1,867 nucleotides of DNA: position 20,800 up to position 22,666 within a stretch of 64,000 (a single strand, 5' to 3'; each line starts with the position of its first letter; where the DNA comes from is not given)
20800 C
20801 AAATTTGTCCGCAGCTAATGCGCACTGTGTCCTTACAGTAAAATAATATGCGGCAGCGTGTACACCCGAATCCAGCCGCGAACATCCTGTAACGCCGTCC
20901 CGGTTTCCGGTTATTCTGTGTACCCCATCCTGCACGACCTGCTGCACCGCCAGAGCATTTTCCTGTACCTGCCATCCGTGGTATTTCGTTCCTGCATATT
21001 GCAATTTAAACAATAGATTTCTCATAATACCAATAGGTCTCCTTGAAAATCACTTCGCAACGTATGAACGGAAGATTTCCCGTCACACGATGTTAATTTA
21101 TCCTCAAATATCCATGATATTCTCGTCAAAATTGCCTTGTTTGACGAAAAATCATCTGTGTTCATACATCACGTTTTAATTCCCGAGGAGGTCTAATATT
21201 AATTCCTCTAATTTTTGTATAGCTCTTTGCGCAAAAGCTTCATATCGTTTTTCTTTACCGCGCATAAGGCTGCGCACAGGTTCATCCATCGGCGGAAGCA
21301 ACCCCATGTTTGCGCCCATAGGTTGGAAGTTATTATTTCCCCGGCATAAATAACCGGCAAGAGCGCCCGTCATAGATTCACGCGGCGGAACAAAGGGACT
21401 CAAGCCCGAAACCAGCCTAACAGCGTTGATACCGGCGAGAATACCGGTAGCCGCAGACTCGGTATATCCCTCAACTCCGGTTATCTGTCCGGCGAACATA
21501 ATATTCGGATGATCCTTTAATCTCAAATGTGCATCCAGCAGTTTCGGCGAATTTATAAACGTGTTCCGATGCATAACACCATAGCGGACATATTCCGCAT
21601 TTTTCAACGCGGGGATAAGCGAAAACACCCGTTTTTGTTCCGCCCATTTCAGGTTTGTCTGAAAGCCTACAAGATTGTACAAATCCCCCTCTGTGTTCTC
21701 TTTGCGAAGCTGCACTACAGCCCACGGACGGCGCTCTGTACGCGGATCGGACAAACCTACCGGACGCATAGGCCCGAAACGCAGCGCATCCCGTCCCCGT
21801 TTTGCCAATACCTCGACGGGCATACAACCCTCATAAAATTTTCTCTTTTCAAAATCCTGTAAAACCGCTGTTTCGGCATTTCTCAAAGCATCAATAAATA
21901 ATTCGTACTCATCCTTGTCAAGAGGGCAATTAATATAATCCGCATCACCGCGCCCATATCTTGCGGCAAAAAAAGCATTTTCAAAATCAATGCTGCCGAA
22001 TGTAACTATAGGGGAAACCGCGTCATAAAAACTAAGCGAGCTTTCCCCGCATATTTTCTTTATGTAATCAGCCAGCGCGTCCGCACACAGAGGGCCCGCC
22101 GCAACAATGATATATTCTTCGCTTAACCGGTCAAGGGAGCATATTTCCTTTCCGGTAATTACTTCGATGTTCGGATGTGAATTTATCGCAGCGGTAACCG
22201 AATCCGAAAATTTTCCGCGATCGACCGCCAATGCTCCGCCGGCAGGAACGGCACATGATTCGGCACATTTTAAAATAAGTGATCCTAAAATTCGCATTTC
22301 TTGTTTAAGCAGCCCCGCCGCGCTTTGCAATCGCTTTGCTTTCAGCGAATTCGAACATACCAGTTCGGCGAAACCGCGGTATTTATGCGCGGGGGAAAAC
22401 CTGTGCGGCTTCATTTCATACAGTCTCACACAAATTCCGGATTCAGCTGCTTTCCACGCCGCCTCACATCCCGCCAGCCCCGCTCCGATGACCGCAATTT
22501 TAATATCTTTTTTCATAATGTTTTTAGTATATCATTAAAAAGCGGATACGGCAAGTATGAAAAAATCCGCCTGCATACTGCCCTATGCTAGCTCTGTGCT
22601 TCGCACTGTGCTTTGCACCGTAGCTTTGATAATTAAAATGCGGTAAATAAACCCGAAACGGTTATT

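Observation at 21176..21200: MITE copy provides the C-terminal codons and stop codon of trmFO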

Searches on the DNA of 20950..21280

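Call 59: search_rna_families(source=window, start=20950, end=21280, threshold=evalue, max_evalue=1)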
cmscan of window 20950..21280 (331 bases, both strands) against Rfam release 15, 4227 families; matches with E-value up to 1: 0.
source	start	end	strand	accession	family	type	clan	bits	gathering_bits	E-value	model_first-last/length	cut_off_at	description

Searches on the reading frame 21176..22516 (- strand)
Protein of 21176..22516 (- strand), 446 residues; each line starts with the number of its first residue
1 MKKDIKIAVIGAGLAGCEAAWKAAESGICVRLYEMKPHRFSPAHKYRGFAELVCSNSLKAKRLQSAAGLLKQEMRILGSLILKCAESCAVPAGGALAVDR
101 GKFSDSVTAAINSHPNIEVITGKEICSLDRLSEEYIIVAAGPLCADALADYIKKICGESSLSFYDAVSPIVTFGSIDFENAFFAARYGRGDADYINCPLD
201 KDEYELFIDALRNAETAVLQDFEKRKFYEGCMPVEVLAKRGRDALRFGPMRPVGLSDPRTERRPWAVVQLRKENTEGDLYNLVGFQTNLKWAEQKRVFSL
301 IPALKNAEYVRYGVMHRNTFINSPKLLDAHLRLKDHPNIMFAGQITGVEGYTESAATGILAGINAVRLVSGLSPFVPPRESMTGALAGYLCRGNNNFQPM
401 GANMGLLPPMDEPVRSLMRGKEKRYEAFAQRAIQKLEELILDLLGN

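Call 7: find_homologous_proteins(query=window:21176-22516:-, max_evalue=1e-50)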
Query window:21176-22516:- (446 aa): 8000 proteins with E <= 1e-50 among 8000 candidates; the best 120 are listed.
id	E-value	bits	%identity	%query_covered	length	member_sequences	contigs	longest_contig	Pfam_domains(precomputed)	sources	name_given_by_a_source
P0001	0.0e+0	1013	100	100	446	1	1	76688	PF01134.29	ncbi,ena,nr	ncbi:MAG: methylenetetrahydrofolate--tRNA-(uracil(54)-C(5))-methyltransferase (FADH(2)-oxidizing) Tr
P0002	5.7e-187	640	65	96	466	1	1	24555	PF01134.29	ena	-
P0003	1.5e-183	629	62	98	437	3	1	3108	PF01266.31,PF13450.13,PF07992.21,PF01134.29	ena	-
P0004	3.9e-178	611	64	98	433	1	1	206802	PF01266.31,PF07992.21,PF01134.29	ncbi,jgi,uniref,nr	ncbi:methylenetetrahydrofolate--tRNA-(uracil(54)-C(5))-methyltransferase (FADH(2)-oxidizing) TrmFO [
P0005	1.3e-177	609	60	98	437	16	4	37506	PF01134.29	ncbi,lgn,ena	-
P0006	3.6e-177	608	63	97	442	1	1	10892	PF13450.13,PF01134.29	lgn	-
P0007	4.2e-177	607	60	98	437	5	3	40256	PF01266.31,PF13450.13,PF07992.21,PF01134.29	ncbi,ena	-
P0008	9.2e-177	606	63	97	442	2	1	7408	PF13450.13,PF01134.29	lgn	-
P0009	1.5e-175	602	63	97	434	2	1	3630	PF13450.13,PF01134.29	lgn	-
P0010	1.9e-175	602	63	97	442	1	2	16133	PF13450.13,PF01134.29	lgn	-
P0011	2.3e-175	602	63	97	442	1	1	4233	PF13450.13,PF01134.29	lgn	-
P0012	2.3e-175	602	63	97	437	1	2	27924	PF13450.13,PF07992.21,PF01134.29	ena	-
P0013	2.4e-175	602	63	97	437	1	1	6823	PF13450.13,PF01134.29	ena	-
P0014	2.5e-175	602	63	97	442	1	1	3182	PF13450.13,PF01134.29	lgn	-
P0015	2.8e-175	601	63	97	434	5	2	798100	PF13450.13,PF01134.29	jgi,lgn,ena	-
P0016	4.3e-175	601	64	98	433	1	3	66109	PF01266.31,PF13450.13,PF01134.29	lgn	-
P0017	5.7e-175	600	64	97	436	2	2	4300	PF01266.31,PF13450.13,PF01134.29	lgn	-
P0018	7.8e-175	600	64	98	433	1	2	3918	PF01266.31,PF13450.13,PF01134.29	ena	-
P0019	8.5e-175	600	63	97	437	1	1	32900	PF13450.13,PF01134.29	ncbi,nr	ncbi:MAG: methylenetetrahydrofolate--tRNA-(uracil(54)-C(5))-methyltransferase (FADH(2)-oxidizing) Tr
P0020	1.0e-174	600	62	97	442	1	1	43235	PF13450.13,PF01134.29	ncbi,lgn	-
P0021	1.4e-174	599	63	97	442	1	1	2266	PF13450.13,PF01134.29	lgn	-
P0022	1.4e-174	599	62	98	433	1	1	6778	PF01266.31,PF01134.29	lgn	-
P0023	1.6e-174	599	64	97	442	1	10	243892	PF13450.13,PF01134.29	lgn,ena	-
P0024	2.1e-174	599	64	97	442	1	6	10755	PF13450.13,PF01134.29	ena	-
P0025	2.1e-174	599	64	97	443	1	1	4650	PF01266.31,PF00070.34,PF01134.29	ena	-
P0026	2.2e-174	598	64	97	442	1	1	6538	PF13450.13,PF01134.29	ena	-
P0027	2.9e-174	598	64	97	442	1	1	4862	PF13450.13,PF01134.29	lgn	-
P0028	2.9e-174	598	64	97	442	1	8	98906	PF13450.13,PF01134.29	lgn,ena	-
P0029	2.9e-174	598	63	97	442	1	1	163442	PF13450.13,PF01134.29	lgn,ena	-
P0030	2.9e-174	598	64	97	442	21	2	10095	PF13450.13,PF01134.29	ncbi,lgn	-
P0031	3.0e-174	598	64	97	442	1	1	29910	PF13450.13,PF01134.29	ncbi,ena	-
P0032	3.1e-174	598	64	97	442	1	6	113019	PF13450.13,PF01134.29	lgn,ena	-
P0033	3.9e-174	598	64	97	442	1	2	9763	PF13450.13,PF01134.29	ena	-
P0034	4.0e-174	598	64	97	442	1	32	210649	PF13450.13,PF01134.29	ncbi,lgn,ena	-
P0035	4.1e-174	598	63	97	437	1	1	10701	PF13450.13,PF01134.29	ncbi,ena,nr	ncbi:MAG: methylenetetrahydrofolate--tRNA-(uracil(54)-C(5))-methyltransferase (FADH(2)-oxidizing) Tr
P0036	5.5e-174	597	64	97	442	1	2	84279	PF13450.13,PF01134.29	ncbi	-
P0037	5.5e-174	597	64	97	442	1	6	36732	PF13450.13,PF01134.29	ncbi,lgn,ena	-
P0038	7.2e-174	597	63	97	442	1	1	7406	PF13450.13,PF01134.29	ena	-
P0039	7.5e-174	597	64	97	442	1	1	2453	PF13450.13,PF01134.29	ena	-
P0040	8.3e-174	597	65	97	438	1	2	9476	PF01266.31,PF13450.13,PF01134.29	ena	-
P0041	1.0e-173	596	64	98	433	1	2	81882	PF01266.31,PF13450.13,PF01134.29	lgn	-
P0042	1.0e-173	596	63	97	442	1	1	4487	PF13450.13,PF01134.29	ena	-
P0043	1.0e-173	596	61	98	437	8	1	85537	PF01134.29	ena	-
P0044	1.1e-173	596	63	97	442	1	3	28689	PF13450.13,PF01134.29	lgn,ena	-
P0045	1.1e-173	596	63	97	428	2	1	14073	PF01266.31,PF07992.21,PF01134.29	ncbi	-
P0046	1.3e-173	596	62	97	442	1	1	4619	PF13450.13,PF01134.29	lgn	-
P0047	1.4e-173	596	63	97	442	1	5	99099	PF13450.13,PF01134.29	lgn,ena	-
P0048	1.4e-173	596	63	97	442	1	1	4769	PF13450.13,PF01134.29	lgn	-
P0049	1.4e-173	596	63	97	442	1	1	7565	PF13450.13,PF01134.29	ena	-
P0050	1.5e-173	596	63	97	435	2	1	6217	PF13450.13,PF07992.21,PF01134.29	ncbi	ncbi:MAG: methylenetetrahydrofolate--tRNA-(uracil(54)-C(5))-methyltransferase (FADH(2)-oxidizing) Tr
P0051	1.8e-173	595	62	97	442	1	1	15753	PF13450.13,PF01134.29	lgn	-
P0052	2.0e-173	595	63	97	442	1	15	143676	PF13450.13,PF01134.29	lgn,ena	-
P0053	2.0e-173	595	63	97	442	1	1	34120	PF13450.13,PF01134.29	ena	-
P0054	2.1e-173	595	62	98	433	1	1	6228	PF01266.31,PF13450.13,PF01134.29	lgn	-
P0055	2.1e-173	595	63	97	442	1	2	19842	PF13450.13,PF01134.29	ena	-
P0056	2.7e-173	595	63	97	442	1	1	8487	PF13450.13,PF01134.29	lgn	-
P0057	2.7e-173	595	63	97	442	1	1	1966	PF13450.13,PF01134.29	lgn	-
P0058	2.7e-173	595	63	97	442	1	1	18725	PF13450.13,PF01134.29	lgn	-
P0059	3.4e-173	595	63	97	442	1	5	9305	PF13450.13,PF07992.21,PF01134.29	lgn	-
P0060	3.8e-173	594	63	97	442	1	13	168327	PF13450.13,PF01134.29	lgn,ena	-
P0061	4.7e-173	594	62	97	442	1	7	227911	PF01266.31,PF13450.13,PF07992.21,PF01134.29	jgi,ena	-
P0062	5.1e-173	594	63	97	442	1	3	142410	PF13450.13,PF01134.29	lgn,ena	-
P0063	5.1e-173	594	63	97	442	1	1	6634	PF13450.13,PF01134.29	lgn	-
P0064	5.2e-173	594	62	98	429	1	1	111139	PF13450.13,PF01134.29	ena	-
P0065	5.3e-173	594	63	97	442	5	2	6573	PF13450.13,PF01134.29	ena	-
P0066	5.9e-173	594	62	98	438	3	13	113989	PF01134.29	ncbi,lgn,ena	-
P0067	6.7e-173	594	62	97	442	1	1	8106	PF13450.13,PF01134.29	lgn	-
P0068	7.1e-173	593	63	97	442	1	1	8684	PF13450.13,PF01134.29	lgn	-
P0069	7.1e-173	593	63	97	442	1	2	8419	PF13450.13,PF01134.29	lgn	-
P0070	7.8e-173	593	64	98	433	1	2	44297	PF01266.31,PF13450.13,PF01134.29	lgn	-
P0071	8.3e-173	593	62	97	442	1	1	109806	PF01266.31,PF13450.13,PF07992.21,PF01134.29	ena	-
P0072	8.8e-173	593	63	98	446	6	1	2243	PF01266.31,PF13450.13,PF01134.29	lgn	-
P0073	9.2e-173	593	63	97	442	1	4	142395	PF13450.13,PF01134.29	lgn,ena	-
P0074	9.6e-173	593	63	97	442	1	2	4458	PF13450.13,PF01134.29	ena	-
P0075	9.7e-173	593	63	97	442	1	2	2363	PF13450.13,PF01134.29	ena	-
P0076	9.7e-173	593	63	97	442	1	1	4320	PF13450.13,PF01134.29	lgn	-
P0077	9.7e-173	593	63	97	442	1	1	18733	PF13450.13,PF01134.29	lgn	-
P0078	9.8e-173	593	63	97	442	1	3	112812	PF13450.13,PF01134.29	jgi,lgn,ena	-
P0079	9.8e-173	593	63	97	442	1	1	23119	PF13450.13,PF01134.29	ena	-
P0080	9.8e-173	593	63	97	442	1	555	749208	PF13450.13,PF01134.29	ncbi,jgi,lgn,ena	ncbi:MAG TPA: methylenetetrahydrofolate--tRNA-(uracil(54)-C(5))-methyltransferase (FADH(2)-oxidizing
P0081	9.8e-173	593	63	97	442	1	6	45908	PF13450.13,PF01134.29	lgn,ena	-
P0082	9.8e-173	593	63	97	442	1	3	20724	PF13450.13,PF01134.29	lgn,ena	-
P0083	9.8e-173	593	63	97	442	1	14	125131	PF13450.13,PF01134.29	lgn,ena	-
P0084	9.8e-173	593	63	97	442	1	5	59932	PF13450.13,PF01134.29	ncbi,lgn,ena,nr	ncbi:MAG: methylenetetrahydrofolate--tRNA-(uracil(54)-C(5))-methyltransferase (FADH(2)-oxidizing) Tr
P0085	1.1e-172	593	64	97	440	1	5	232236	PF01134.29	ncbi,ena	-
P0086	1.1e-172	593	61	98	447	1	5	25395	PF01266.31,PF13450.13,PF01134.29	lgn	-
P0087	1.1e-172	593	63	97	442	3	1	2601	PF07992.21,PF01134.29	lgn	-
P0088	1.1e-172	593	62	97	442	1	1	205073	PF01266.31,PF13450.13,PF07992.21,PF01134.29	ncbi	-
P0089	1.2e-172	593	63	97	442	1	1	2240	PF13450.13,PF01134.29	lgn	-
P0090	1.2e-172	593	63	97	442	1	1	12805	PF13450.13,PF01134.29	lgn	-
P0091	1.2e-172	593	64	98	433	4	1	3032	PF01266.31,PF13450.13,PF01134.29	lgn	-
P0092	1.3e-172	593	63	97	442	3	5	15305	PF13450.13,PF01134.29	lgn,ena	-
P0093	1.3e-172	593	63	97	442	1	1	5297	PF13450.13,PF01134.29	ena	-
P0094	1.3e-172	593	62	98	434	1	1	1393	PF01266.31,PF13450.13,PF07992.21,PF01134.29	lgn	-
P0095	1.3e-172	593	63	97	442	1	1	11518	PF13450.13,PF01134.29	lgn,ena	-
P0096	1.3e-172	593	63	97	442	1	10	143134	PF13450.13,PF01134.29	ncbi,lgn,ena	-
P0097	1.4e-172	593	63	97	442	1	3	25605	PF13450.13,PF01134.29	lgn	-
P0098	1.4e-172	593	63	97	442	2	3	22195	PF13450.13,PF01134.29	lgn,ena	-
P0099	1.4e-172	593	63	97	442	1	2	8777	PF13450.13,PF01134.29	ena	-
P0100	1.5e-172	592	62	98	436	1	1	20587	PF13450.13,PF01134.29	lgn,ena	-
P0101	1.5e-172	592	63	97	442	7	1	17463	PF13450.13,PF01134.29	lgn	-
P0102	1.6e-172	592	62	98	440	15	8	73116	PF13450.13,PF07992.21,PF01134.29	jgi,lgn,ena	jgi:methylenetetrahydrofolate--tRNA-(uracil-5-)-methyltransferase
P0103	1.8e-172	592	62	97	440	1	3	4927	PF13450.13,PF07992.21,PF01134.29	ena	-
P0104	1.8e-172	592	62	97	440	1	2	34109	PF13450.13,PF07992.21,PF01134.29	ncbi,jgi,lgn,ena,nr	ncbi:MAG: Methylenetetrahydrofolate--tRNA-(uracil-5-)-methyltransferase TrmFO [Firmicutes bacterium 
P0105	1.9e-172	592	63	97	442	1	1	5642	PF13450.13,PF01134.29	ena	-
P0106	2.0e-172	592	63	98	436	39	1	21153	PF01134.29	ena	-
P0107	2.2e-172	592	62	97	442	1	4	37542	PF13450.13,PF01134.29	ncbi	-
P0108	2.5e-172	592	62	97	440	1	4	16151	PF13450.13,PF07992.21,PF01134.29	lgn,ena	-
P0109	2.5e-172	592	63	97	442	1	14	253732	PF13450.13,PF01134.29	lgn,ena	-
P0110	2.5e-172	592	63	97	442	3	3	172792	PF13450.13,PF01134.29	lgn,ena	-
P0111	2.5e-172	592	63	97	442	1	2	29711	PF13450.13,PF01134.29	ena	-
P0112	2.6e-172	592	63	97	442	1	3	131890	PF13450.13,PF01134.29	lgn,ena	-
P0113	2.6e-172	592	63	97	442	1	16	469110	PF13450.13,PF01134.29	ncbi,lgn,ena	-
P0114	2.7e-172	592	63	98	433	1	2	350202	PF01266.31,PF13450.13,PF01134.29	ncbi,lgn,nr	ncbi:MAG: methylenetetrahydrofolate--tRNA-(uracil(54)-C(5))-methyltransferase (FADH(2)-oxidizing) Tr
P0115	2.7e-172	592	63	98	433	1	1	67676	PF01266.31,PF13450.13,PF01134.29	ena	-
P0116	2.8e-172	591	63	97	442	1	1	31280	PF13450.13,PF01134.29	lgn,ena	-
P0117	3.0e-172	591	64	98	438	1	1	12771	PF01266.31,PF13450.13,PF01134.29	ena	-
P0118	3.4e-172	591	63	97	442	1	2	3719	PF13450.13,PF01134.29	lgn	-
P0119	3.4e-172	591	63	97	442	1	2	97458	PF13450.13,PF01134.29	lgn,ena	-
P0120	3.5e-172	591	63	97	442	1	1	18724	PF13450.13,PF01134.29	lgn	-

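Call 10: find_encoding_contigs(protein=P0001, flank=10000, max_places=3)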
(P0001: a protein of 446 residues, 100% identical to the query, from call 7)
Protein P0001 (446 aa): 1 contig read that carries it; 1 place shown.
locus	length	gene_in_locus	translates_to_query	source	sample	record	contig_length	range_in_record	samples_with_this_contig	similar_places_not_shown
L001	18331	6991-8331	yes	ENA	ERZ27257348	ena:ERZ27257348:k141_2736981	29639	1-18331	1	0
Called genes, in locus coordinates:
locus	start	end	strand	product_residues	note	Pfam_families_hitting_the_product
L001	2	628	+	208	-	?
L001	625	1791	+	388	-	PF01098:FTSW_RODA_SPOVE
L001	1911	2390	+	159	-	PF02699:YajC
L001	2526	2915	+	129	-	PF12670:DUF3792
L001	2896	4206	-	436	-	PF01979:Amidohydro_1, PF07969:Amidohydro_3 (faint), PF12890:DHOase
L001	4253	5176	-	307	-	PF02355:SecD_SecF_C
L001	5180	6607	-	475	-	PF21760:SecD_1st (faint), PF22599:SecDF_P1_head, PF02355:SecD_SecF_C (weak), PF03176:MMPL (weak)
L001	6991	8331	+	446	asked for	PF01134:GIDA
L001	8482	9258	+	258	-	PF01416:PseudoU_synth_1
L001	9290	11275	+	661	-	PF02518:HATPase_c (weak), PF00204:DNA_gyraseB, PF01751:Toprim, PF00986:DNA_gyraseB_C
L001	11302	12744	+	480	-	PF00884:Sulfatase, PF01663:Phosphodiest, PF16347:SGSH_C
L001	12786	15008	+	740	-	PF00521:DNA_topoisoIV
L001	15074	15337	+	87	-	PF12637:TSCPD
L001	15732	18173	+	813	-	PF00343:Phosphorylase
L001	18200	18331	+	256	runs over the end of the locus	PF05175:MTS (weak), PF12847:Methyltransf_18, PF04816:TrmK, PF08242:Methyltransf_12 (faint)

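Call 11: find_encoding_contigs(protein=P0002, flank=6000, max_places=3)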
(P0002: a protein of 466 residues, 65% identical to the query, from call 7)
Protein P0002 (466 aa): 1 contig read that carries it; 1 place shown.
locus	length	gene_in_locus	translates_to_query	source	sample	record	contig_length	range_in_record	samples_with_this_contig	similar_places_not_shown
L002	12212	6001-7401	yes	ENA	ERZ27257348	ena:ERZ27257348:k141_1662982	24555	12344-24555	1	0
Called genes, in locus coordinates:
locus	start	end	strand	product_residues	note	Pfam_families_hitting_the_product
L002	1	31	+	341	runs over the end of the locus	-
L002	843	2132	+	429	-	PF02481:DNA_processg_A, PF18306:LDcluster4 (weak), PF17782:WHD_DprA (weak)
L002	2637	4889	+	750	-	PF01751:Toprim, PF01131:Topoisom_bac, PF01396:Zn_ribbon_Top1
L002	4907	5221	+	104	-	PF01909:NTP_transf_2, PF18765:Polbeta (weak)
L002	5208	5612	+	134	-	PF01934:HepT-like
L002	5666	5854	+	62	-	-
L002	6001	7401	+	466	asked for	PF01134:GIDA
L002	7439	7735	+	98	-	PF01909:NTP_transf_2, PF18765:Polbeta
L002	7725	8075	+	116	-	PF01934:HepT-like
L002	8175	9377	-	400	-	PF01471:PG_binding_1, PF09374:PG_binding_3 (faint), PF01471:PG_binding_1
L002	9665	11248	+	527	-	PF00239:Resolvase, PF07508:Recombinase, PF13408:Zn_ribbon_recom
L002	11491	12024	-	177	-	PF02534:T4SS-DNA_transf, PF10412:TrwB_AAD_bind, PF12696:TraG-D_C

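Call 20: list_cluster_members(proteins=[P0001, P0004])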
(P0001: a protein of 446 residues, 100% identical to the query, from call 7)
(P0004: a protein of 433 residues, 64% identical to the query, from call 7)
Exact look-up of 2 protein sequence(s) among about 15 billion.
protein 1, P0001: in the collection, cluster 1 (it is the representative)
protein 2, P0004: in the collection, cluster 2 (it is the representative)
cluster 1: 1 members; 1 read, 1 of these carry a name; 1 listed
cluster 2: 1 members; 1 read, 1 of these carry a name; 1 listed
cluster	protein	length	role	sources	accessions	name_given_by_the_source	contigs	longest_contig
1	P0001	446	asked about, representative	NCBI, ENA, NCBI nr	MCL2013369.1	MAG: methylenetetrahydrofolate--tRNA-(uracil(54)-C(5))-methyltransferase ... | methylenetetrahydrofolate--tRNA-(uracil(54)-C(5))-methyltransferase (FADH(2)-oxidizing) ...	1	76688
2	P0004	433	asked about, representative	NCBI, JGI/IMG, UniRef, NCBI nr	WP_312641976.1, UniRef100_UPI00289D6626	methylenetetrahydrofolate--tRNA-(uracil(54)-C(5))-methyltransferase (FADH(2)-oxidizing) ... | methylenetetrahydrofolate--tRNA-(uracil(54)- C(5))-methyltransferase (FADH(2)-oxidizing) ...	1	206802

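Call 30: find_related_loci(query=A2, collection=genome_contigs, flank=2500)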
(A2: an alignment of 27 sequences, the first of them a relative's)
Query A2 (446 aa) in genome_contigs; peptide patterns used: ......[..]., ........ (x = any residue, [..] = any of these).
600 stretches matched a pattern (row limit reached: there are more); 600 encode a relative of the query (tblastn E <= 1e-3); the best 80 are kept; 80 distinct loci.
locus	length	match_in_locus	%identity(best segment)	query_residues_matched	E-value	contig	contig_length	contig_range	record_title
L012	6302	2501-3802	61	2-440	0e+0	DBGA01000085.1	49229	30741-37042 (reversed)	MAG TPA_asm: Ruminococcaceae bacterium UBA866 UBA866_contig_164, whole genome shotgun sequence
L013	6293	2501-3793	62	5-440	2e-178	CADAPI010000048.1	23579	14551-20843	MAG: uncultured Ruminococcus sp. isolate RUG13497 genome assembly, contig: RUG13497_asm_48, whole genome shotgun sequenc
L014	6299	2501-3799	61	7-440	7e-177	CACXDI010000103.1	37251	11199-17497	MAG: uncultured Ruminococcus sp. isolate RUG11149 genome assembly, contig: RUG11149_asm_103, whole genome shotgun sequen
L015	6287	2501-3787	60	6-440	1e-174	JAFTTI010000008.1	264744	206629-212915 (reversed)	MAG: Oscillospiraceae bacterium isolate RGIG4131 Roe_deer_Colon-1__c834, whole genome shotgun sequence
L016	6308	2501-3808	61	3-440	4e-174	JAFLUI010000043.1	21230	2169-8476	MAG: Oscillospiraceae bacterium isolate HAN075 Seq43, whole genome shotgun sequence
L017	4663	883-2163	60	6-437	1e-175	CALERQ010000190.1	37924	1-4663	MAG TPA_asm: uncultured Clostridia bacterium isolate SRR1747065_bin.8_CONCOCT_v1.1_MAG genome assembly, contig: ERZ80829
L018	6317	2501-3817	59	1-440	6e-174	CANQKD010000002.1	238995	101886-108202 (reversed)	MAG: uncultured Clostridia bacterium isolate Lapin-026__bin63 genome assembly, contig: Lapin-026__NODE_24_length_238995_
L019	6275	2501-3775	60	7-436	1e-173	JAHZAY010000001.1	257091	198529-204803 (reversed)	MAG: Clostridiales bacterium isolate HRGM_Genome_1966 HRGM_Genome_1966_1, whole genome shotgun sequence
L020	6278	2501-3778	60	6-436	9e-174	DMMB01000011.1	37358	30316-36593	MAG TPA_asm: Oscillospiraceae bacterium isolate UBA11522 contig_3196, whole genome shotgun sequence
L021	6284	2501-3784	60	7-440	1e-172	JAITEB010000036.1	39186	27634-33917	MAG: Oscillospiraceae bacterium isolate Nm470_bin30 k119_4381723, whole genome shotgun sequence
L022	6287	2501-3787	61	6-440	5e-172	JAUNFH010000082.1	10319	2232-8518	MAG: Clostridia bacterium isolate S25M_St_metabat_45 NODE_3020_length_10319_cov_5.109899, whole genome shotgun sequence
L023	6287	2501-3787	61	5-440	2e-171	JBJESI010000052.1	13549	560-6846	MAG: Oscillospiraceae bacterium isolate PUUB50_bin.025 NODE_1831_length_13549_cov_4.807692, whole genome shotgun sequenc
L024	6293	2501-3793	59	5-437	1e-170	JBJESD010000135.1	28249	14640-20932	MAG: Oscillospiraceae bacterium isolate LOHA21_bin.003 NODE_721_length_28249_cov_6.432645, whole genome shotgun sequence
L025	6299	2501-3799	62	5-440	2e-170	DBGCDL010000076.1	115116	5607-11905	MAG TPA_asm: Oscillospiraceae bacterium isolate MAG11225 contig76, whole genome shotgun sequence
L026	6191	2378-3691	58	6-443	8e-171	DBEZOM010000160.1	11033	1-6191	MAG TPA_asm: Ruminococcus sp. isolate MAG2685 k141_185217, whole genome shotgun sequence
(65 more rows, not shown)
